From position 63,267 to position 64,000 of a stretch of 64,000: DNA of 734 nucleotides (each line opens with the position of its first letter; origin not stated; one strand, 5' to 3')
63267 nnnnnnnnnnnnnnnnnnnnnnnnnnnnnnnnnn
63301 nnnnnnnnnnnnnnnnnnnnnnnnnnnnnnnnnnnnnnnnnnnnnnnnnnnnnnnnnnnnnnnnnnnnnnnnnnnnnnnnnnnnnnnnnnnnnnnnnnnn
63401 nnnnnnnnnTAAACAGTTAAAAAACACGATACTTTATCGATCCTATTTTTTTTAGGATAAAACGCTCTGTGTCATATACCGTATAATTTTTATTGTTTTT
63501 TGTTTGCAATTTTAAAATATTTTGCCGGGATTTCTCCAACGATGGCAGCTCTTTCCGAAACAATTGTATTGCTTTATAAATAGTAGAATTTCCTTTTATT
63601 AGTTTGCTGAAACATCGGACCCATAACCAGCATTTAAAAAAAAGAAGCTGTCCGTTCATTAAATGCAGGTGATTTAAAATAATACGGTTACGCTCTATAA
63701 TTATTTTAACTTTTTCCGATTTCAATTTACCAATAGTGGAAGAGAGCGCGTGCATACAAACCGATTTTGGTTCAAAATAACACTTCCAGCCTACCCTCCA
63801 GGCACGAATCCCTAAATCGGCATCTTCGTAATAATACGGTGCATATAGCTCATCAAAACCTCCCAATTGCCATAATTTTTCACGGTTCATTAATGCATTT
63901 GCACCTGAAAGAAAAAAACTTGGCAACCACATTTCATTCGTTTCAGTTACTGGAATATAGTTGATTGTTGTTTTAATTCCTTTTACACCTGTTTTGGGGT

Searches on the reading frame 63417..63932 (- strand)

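Call 17: search_protein_families(library=pfam, proteins=[window:63417-63932:-], max_evalue=0.0001)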
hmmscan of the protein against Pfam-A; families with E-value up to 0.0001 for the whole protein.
window:63417-63932:- (171 aa): 2 families
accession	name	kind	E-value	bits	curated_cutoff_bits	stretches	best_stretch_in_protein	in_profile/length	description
PF13641.12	Glyco_tranf_2_3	-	8e-06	26.5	27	1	7-70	158-220/230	Glycosyltransferase like family 2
PF13632.12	Glyco_trans_2_3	-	3.8e-05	24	27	1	6-80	70-142/198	Glycosyl transferase family group 2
